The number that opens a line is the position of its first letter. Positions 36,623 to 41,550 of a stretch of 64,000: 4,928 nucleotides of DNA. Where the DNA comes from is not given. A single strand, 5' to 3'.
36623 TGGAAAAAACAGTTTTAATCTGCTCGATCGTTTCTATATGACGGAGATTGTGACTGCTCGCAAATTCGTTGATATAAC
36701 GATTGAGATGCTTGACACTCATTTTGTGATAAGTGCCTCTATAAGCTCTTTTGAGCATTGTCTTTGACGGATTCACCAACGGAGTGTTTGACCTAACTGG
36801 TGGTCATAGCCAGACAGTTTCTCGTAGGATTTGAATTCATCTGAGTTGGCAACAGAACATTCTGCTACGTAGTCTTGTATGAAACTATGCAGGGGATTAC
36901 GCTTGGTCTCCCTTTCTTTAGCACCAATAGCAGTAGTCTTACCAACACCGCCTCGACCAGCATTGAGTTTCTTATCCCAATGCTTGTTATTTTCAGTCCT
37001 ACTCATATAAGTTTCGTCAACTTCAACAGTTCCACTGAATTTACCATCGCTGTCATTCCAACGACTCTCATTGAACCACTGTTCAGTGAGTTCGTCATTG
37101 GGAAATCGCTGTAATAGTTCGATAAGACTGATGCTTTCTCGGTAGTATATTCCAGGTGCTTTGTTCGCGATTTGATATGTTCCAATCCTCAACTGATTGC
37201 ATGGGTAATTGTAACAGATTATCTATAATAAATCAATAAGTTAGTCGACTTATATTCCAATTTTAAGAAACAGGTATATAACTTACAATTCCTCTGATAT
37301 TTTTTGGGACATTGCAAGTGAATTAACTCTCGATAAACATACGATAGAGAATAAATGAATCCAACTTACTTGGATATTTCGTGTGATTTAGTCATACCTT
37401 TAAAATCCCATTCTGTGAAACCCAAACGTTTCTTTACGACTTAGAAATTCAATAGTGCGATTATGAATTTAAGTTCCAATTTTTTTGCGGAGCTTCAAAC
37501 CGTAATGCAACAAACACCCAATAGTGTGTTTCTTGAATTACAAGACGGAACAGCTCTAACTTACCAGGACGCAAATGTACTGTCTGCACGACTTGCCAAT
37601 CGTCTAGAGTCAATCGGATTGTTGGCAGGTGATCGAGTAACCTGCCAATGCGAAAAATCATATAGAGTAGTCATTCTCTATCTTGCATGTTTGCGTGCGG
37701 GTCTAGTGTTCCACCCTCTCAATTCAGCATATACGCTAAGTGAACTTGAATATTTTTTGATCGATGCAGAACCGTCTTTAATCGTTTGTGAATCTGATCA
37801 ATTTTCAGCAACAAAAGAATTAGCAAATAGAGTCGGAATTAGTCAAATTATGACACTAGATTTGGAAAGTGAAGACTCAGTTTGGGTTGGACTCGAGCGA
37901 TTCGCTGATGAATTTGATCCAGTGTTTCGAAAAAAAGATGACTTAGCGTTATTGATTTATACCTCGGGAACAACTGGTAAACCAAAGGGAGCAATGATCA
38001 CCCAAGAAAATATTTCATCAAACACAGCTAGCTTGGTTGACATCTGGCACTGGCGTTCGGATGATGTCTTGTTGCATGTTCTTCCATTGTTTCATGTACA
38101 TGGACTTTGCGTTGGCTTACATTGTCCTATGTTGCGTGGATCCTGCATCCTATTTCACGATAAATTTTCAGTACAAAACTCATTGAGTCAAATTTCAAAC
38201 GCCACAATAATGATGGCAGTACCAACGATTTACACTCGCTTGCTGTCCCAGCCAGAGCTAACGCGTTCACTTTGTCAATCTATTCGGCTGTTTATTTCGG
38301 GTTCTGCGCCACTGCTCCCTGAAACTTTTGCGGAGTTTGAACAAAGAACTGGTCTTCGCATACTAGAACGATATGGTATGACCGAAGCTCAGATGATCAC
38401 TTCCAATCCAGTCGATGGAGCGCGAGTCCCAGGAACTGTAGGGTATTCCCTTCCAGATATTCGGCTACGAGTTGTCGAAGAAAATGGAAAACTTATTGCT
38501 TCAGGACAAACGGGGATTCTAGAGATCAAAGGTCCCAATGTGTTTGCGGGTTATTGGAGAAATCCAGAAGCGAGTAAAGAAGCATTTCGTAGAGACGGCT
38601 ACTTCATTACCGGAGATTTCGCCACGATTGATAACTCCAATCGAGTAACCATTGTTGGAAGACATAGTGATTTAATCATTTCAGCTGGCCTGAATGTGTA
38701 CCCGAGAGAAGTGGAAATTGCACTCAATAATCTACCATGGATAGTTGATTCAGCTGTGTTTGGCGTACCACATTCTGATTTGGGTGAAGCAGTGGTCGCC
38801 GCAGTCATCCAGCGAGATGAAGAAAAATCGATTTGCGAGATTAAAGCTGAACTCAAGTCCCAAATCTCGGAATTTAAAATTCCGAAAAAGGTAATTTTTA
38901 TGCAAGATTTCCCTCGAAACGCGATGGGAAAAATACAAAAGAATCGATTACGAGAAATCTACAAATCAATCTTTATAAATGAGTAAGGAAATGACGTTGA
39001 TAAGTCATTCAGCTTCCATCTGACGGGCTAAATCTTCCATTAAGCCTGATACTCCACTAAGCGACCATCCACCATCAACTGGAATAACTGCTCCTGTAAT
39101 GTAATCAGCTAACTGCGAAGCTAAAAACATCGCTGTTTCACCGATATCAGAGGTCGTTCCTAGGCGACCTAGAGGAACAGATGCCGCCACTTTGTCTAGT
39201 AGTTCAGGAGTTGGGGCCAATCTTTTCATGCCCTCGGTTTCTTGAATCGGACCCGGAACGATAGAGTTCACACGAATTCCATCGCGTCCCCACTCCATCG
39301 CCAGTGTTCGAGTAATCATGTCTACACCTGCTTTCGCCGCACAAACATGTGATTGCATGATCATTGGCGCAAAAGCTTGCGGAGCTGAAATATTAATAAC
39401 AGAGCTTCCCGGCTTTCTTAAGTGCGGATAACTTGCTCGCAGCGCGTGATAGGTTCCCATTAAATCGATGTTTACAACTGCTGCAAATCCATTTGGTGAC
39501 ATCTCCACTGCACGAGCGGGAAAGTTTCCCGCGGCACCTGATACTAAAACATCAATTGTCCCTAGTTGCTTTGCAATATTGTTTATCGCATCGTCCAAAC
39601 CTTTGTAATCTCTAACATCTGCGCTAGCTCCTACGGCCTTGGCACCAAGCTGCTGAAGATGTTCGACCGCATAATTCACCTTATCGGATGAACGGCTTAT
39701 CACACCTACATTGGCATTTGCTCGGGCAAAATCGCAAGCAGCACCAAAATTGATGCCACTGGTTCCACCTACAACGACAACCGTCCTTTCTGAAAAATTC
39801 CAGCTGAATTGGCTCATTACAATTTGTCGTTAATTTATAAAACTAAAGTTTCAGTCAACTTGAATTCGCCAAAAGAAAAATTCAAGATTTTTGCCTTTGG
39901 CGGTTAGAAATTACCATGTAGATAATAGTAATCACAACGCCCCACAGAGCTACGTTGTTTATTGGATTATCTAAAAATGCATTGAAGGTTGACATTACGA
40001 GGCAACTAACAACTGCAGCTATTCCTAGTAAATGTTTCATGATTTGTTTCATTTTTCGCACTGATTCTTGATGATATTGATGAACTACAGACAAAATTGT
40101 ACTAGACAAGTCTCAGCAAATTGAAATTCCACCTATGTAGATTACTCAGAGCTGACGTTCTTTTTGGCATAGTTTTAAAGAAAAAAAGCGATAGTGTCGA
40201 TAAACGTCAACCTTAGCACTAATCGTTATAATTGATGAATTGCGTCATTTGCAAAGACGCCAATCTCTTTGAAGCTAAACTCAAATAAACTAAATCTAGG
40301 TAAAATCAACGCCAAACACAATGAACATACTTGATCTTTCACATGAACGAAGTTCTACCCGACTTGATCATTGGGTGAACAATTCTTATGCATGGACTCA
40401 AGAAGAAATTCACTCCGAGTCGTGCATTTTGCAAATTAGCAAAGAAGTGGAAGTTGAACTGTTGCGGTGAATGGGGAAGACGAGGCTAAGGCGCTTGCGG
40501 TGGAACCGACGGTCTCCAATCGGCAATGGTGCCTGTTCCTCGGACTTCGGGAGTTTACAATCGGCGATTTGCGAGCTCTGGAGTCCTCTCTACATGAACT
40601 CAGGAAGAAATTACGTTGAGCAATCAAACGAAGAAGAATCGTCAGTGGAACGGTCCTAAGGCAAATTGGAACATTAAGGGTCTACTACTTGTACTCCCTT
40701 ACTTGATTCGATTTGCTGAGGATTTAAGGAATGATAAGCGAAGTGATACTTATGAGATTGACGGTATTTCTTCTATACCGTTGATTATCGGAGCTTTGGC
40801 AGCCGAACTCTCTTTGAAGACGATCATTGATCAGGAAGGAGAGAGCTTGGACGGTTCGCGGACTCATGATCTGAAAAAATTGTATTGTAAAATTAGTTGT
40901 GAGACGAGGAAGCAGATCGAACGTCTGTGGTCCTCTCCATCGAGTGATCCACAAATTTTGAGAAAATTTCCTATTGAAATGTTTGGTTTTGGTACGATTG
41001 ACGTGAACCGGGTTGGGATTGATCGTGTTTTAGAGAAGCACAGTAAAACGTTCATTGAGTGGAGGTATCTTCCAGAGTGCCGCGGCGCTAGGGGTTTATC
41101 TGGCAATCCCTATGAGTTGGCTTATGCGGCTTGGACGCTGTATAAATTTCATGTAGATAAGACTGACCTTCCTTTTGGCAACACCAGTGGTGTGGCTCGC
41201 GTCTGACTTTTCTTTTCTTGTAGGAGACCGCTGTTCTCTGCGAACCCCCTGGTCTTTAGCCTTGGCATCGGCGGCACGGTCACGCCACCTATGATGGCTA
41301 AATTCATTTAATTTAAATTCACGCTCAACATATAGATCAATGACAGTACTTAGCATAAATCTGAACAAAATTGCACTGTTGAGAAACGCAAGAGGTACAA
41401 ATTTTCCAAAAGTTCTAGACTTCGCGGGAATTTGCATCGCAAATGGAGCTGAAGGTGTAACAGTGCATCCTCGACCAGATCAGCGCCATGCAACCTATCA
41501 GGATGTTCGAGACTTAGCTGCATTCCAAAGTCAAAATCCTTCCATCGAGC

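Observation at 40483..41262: An inverted-repeat-bounded 0.78-kb cassette encoding a lone HEPN-like protein replaces the core of one dioxygenase copy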

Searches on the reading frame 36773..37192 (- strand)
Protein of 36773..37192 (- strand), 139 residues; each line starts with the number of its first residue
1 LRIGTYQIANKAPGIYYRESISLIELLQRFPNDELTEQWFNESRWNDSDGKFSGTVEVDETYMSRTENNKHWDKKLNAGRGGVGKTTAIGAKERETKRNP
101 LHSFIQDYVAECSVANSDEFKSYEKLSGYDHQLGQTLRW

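Call 6: search_protein_families(library=pfam, proteins=[window:36773-37192:-], max_evalue=1)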
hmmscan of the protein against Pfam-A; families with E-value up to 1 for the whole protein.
window:36773-37192:- (139 aa): 1 family
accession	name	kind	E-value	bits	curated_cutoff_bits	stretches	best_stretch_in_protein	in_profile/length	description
PF12762.13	DDE_Tnp_IS1595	-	3.7e-08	34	27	1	52-132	2-99/153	ISXO2-like transposase domain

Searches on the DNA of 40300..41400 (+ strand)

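Call 10: search_rna_families(source=window, start=40300, end=41400, threshold=evalue, max_evalue=10)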
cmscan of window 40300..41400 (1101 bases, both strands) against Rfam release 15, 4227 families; matches with E-value up to 10: 3.
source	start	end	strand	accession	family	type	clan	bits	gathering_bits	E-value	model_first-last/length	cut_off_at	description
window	40704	40786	+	RF02280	TtnuCD3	Gene; snRNA; snoRNA; CD-box;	-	21.3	70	3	1-72/72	no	Tetrahymena snoRNA TtnuCD3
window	41154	41202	-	RF04326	PV_xrRNA_class3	Cis-reg;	-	15.5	31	3.7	1-52/52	no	Exoribonuclease-resistant RNA (xrRNA) plant-infecting virus (class 3)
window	41203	41268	+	RF02219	ZNRD1-AS1_2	Gene; lncRNA;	-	14.5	60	1.1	1-76/76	no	ZNRD1 antisense RNA 1 conserved region 2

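Call 63: search_dna_similar(query=window:40468-41260:+, collection=plasmids, mode=distant, max_evalue=0.01)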
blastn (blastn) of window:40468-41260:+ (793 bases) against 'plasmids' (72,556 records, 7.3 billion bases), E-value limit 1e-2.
No match.

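Call 64: search_dna_similar(query=window:40468-41260:+, collection=phages, mode=distant, max_evalue=0.01)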
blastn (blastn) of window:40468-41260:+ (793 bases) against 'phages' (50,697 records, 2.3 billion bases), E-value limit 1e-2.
No match.

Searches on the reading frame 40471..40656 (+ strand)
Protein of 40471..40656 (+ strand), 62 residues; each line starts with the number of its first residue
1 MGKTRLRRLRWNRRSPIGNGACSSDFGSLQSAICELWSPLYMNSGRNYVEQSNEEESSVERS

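Call 87: search_protein_families(library=ncbifam, proteins=[window:40471-40656:+], max_evalue=1)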
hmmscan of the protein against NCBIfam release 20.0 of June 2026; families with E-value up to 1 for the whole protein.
window:40471-40656:+ (62 aa): 0 families

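Call 88: search_protein_families(library=phrogs, proteins=[window:40471-40656:+], max_evalue=0.1)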
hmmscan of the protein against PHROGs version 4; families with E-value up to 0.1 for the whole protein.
window:40471-40656:+ (62 aa): 0 families
